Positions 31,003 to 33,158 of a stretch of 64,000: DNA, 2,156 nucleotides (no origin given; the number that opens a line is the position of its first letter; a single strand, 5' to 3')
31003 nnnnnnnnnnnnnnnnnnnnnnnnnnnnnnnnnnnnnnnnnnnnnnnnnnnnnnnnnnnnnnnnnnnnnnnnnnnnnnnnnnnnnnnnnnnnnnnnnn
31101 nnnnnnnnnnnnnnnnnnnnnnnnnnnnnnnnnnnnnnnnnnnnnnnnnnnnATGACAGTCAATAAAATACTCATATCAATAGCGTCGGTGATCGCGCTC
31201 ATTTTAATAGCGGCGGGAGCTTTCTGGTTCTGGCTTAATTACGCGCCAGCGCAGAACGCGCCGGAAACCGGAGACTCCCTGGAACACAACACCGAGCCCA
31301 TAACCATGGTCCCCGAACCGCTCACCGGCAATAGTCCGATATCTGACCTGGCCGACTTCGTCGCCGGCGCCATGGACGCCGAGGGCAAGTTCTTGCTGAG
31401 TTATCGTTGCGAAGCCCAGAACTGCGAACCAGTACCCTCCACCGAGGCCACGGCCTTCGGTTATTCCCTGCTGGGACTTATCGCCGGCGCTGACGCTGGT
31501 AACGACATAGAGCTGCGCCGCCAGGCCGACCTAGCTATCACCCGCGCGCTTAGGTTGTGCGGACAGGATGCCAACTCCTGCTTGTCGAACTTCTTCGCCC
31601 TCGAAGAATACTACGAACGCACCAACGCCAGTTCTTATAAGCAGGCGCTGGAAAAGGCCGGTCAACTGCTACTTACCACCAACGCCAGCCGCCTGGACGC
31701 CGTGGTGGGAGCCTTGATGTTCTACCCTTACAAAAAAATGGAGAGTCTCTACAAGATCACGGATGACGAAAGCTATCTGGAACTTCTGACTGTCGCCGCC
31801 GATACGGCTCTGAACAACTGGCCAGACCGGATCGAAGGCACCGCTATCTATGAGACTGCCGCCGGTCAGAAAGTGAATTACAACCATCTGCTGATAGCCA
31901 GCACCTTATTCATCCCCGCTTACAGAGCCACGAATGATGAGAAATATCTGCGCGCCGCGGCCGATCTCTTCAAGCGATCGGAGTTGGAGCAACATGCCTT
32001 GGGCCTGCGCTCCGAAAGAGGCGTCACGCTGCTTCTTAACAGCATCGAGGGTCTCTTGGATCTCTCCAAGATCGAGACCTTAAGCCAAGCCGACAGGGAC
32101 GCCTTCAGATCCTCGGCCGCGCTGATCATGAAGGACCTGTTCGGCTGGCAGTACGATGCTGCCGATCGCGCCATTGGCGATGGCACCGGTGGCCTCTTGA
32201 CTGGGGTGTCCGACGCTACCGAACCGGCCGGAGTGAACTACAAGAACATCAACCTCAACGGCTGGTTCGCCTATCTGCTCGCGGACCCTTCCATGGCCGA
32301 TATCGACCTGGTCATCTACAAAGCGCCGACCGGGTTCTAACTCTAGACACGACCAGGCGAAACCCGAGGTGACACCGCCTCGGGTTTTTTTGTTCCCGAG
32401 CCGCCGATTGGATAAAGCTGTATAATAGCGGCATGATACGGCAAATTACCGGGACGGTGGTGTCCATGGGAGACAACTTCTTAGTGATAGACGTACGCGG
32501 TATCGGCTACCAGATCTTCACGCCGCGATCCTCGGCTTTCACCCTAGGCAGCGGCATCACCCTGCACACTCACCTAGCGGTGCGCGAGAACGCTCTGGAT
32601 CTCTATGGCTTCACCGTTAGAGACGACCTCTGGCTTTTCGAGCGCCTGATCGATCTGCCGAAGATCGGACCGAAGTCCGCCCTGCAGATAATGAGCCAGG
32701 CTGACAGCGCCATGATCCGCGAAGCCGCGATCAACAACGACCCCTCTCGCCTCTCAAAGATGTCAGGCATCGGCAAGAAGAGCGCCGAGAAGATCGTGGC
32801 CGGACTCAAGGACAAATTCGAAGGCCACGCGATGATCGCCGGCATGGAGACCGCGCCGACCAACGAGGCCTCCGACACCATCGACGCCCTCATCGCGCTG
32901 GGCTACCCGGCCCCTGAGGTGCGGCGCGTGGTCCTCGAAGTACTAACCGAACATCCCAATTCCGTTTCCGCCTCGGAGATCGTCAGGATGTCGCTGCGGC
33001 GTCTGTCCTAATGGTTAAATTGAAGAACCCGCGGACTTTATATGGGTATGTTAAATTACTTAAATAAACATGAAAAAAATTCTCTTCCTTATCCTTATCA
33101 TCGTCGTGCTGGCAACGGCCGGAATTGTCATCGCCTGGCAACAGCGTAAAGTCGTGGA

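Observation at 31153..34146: Two paralogous membrane-anchored helical-repeat proteins flank ruvA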

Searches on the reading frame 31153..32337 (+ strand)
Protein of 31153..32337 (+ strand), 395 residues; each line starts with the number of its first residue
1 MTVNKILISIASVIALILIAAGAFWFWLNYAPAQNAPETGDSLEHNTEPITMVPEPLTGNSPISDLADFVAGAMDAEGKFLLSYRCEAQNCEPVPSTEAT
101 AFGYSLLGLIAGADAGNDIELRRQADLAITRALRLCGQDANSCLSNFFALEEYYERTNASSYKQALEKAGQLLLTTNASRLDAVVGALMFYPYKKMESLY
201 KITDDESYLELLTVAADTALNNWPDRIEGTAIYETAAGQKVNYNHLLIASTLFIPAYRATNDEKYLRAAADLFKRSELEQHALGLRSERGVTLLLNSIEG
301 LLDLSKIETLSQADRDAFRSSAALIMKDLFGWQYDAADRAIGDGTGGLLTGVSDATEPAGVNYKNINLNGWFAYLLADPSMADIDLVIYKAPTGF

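Call 4: search_protein_families(library=pfam, proteins=[window:31153-32337:+], max_evalue=1)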
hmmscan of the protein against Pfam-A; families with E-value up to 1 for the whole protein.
window:31153-32337:+ (395 aa): 3 families
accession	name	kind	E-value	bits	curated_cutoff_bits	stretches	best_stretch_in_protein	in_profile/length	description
PF07470.19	Glyco_hydro_88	-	0.00019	21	26.6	1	149-274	37-161/352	Glycosyl Hydrolase Family 88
PF06662.19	C5-epim_C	-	0.0033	17.4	23.3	1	251-287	36-72/188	D-glucuronyl C5-epimerase C-terminus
PF07944.18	Beta-AFase-like_GH127_cat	-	0.12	11.8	24.9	1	199-277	137-208/376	Beta-L-arabinofuranosidase, GH127 catalytic domain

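Call 8: find_homologous_proteins(query=window:31153-32337:+, max_evalue=0.001)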
Query window:31153-32337:+ (395 aa): 2 proteins with E <= 0.001 among 8000 candidates.
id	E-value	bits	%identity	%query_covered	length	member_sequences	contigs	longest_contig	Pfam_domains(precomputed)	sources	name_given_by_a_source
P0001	3.7e-258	874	100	100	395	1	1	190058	-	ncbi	-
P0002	7.4e-181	619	80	87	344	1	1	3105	-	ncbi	-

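Call 9: search_solved_structures(query=window:31153-32337:+, max_evalue=10)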
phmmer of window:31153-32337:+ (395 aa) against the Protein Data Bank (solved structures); distinct sequences matched with E-value up to 10: 4.
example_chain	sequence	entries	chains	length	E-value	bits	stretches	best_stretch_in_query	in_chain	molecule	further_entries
2qz8_A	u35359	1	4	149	0.84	12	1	193-236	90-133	Probable transcriptional regulatory protein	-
2ivm_A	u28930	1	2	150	1.2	11.5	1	193-236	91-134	TRANSCRIPTIONAL REGULATORY PROTEIN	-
2w29_A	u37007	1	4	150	1.2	11.5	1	193-236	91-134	PROBABLE TRANSCRIPTIONAL REGULATORY PROTEIN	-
2vbw_A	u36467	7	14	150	1.2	11.5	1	193-236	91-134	TRANSCRIPTIONAL REGULATORY PROTEIN | PROBABLE TRANSCRIPTIONAL REGULATORY PROTEIN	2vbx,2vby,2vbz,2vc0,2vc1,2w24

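Call 35: search_protein_families(library=ncbifam, proteins=[window:31153-32337:+], max_evalue=0.01)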
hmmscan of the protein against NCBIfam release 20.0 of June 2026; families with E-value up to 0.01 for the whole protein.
window:31153-32337:+ (395 aa): 0 families

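Call 36: list_cluster_members(proteins=[P0001, P0003, P0002, P0012, P0014, P0016, P0018, P0004, P0010, P0017])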
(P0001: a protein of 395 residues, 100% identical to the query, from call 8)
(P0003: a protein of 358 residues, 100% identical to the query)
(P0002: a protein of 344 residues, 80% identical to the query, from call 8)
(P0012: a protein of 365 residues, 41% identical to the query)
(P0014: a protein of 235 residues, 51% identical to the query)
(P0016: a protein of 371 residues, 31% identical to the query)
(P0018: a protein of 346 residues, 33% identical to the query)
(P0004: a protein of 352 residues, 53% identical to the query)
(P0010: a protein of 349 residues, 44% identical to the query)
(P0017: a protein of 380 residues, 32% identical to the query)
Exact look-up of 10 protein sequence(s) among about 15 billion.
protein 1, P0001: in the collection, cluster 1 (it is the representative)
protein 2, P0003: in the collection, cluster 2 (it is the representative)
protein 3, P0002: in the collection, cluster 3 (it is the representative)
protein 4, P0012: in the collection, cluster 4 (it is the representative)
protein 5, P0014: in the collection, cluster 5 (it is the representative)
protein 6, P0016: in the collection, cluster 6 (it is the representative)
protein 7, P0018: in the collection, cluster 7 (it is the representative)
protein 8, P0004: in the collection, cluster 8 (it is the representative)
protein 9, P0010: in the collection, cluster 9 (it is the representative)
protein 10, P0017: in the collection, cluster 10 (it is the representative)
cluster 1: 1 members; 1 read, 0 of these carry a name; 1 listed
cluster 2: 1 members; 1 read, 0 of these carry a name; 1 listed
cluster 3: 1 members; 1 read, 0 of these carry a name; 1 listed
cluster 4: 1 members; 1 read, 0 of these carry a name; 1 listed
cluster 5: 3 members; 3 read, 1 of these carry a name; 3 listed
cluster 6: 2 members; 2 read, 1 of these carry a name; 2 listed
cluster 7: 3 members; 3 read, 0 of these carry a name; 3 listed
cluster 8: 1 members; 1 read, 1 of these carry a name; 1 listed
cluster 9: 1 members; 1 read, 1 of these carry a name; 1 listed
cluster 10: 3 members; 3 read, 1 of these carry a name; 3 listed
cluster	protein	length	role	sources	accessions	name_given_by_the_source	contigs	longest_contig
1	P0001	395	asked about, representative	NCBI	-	-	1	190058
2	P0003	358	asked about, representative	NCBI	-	-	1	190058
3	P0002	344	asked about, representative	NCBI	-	-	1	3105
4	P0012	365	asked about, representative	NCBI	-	-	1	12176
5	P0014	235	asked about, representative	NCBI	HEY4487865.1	MAG TPA: hypothetical protein VI483_03835, partial [Candidatus Paceibacterota bacterium]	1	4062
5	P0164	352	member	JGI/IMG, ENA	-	-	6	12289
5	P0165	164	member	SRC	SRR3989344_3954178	-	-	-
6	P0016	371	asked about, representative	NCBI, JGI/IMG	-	hypothetical protein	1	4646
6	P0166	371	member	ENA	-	-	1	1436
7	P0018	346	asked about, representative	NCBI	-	-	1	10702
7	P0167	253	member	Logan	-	-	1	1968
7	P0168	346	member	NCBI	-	-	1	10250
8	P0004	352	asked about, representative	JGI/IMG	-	rhamnogalacturonyl hydrolase YesR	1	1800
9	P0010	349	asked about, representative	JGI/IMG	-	rhamnogalacturonyl hydrolase YesR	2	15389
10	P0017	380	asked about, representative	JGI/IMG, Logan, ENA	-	-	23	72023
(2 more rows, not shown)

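Call 57: find_homologous_proteins(query=A3, max_evalue=0.001)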
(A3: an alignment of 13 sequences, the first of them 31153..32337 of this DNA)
Query A3 (13 sequences) (395 aa, profile of the alignment): 3 proteins with E <= 0.001 among 8000 candidates.
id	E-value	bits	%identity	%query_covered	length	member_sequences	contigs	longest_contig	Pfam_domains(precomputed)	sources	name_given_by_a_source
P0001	4.7e-137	475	100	100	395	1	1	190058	-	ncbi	-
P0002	1.3e-132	460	80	87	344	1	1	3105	-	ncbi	-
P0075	5.2e-104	366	27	93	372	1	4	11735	-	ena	-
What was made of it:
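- Tried and rejected: The word-indexed homolog search found only one relative of A, and only three proteins with an A-clade profile (calls 8, 57).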

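Call 68: predict_structure(alignment_id=A3)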
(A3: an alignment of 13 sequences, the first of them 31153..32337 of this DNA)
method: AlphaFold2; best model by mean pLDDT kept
length: 395 residues; sequences in the alignment: 13
mean_pLDDT: 87.3   pTM: 0.82
mean pLDDT of the five models: 87.3, 85.3, 84.8, 84.2, 82.7
residues with pLDDT >= 90: 245; 70-90: 109; 50-70: 22; < 50: 19
segments of 3 or more residues with pLDDT < 50: 31-48
pLDDT, mean of each block of 10 residues (from residue 1): 64 81 73 43 43 76 93 94 90 87 94 95 96 91 93 96 95 87 85 96 96 98 92 93 96 98 98 95 87 96 97 97 93 73 82 83 94 95 82 58
secondary structure, 60 per line:
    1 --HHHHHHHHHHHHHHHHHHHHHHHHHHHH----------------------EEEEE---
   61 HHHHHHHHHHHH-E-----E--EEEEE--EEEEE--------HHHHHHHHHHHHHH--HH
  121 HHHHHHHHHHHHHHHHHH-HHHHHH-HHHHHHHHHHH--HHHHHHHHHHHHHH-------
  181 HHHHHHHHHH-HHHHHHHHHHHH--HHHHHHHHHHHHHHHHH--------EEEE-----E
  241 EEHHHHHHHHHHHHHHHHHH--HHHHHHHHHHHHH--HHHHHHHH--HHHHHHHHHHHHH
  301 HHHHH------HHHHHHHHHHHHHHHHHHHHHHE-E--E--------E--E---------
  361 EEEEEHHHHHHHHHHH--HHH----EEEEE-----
elements in order: H3-30 E53-57 H61-72 E83-87 E90-94 H103-116 H119-138 H140-145 H147-157 H160-173 H181-190 H192-203 H206-222 E231-234 E240-242 H243-260 H263-275 H278-285 H288-305 H312-333 E361-365 H366-376 E386-390
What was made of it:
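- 31153..32340 (+): Paralog A (395 aa). N-terminal signal-anchor helix (about residues 3-30), a low-confidence linker (31-48), then an (alpha/alpha)6 toroid (about 53-395). Cys pairs are C86/C91 (nt 31408-31425) and C136/C143 (nt 31558-31581). Family-invariant Asp is D335 (nt 32155-32157). E299 and K364 are also conserved. AF2 pLDDT 87.3, pTM 0.82 in call 68.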

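Call 75: find_encoding_contigs(protein=P0002, flank=4000, max_places=2)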
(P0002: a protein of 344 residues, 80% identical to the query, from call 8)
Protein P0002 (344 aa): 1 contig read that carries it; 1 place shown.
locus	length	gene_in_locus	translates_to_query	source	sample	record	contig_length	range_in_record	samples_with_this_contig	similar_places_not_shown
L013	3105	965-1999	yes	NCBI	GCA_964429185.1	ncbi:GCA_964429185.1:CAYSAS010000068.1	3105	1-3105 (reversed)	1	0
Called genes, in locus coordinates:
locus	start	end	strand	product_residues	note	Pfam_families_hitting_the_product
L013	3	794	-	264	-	?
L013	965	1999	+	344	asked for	-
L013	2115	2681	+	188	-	PF01330:RuvA_N, PF14520:HHH_5, PF07499:RuvA_C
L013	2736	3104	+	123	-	?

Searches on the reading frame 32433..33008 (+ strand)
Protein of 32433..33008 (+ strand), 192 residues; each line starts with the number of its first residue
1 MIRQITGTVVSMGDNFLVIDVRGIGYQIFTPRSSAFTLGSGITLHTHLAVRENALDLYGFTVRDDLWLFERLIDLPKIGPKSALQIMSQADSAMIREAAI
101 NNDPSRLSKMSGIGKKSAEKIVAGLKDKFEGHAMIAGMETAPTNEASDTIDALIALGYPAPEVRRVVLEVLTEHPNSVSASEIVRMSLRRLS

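Call 4: search_protein_families(library=pfam, proteins=[window:32433-33008:+], max_evalue=1)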
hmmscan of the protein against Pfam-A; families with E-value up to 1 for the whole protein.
window:32433-33008:+ (192 aa): 8 families
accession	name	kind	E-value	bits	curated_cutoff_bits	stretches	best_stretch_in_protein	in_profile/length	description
PF01330.27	RuvA_N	-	3e-18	66.1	23.6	1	1-59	1-61/61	RuvA N terminal domain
PF14520.12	HHH_5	-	3.2e-13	50.4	27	1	69-127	1-57/57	Helix-hairpin-helix domain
PF07499.19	RuvA_C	-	1.2e-07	32.5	24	1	146-192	3-47/47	RuvA, C-terminal domain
PF21176.3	RecR_HhH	-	3.4e-05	24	27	1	107-122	8-23/45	RecR, helix-hairpin-helix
PF00633.29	HHH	-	0.0017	18.6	24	1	99-122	5-28/30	Helix-hairpin-helix motif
PF12836.13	HHH_3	-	0.0042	17.6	27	1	104-123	13-32/65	Helix-hairpin-helix motif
PF14716.13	HHH_8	-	0.01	16.6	30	1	103-123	46-66/73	Helix-hairpin-helix domain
PF03118.21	RNA_pol_A_CTD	-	0.23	11.7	23.8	1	101-126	41-66/67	Bacterial RNA polymerase, alpha chain C terminal domain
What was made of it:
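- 32433..33011 (+): ruvA (192 aa), a Holliday-junction branch-migration protein. It is unrelated to the paralogs and occupies the slot that holds a small peptide gene in other lineages. Pfam RuvA_N, HHH_5 and RuvA_C in call 4.
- Checked: ruvA: ORF 32433-33011 matches RuvA_N, HHH_5 and RuvA_C (call 4).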

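Call 35: search_protein_families(library=ncbifam, proteins=[window:32433-33008:+], max_evalue=0.01)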
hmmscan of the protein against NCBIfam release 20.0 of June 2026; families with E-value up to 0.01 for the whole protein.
window:32433-33008:+ (192 aa): 3 families
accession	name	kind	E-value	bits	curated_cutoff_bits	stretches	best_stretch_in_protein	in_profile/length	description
TIGR00084.2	ruvA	equivalog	4.8e-46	156.9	85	1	1-188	1-201/202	Holliday junction branch migration protein RuvA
NF011194.0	PRK14600.1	equivalog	2.3e-21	76.4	180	1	1-192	1-187/188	Holliday junction branch migration protein RuvA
TIGR01448.2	helicase_RecD2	equivalog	0.00029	19.1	500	1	75-139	84-146/713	SF1B family DNA helicase RecD2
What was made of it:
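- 32433..33011 (+): TIGR00084 156.9 bits in call 35.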
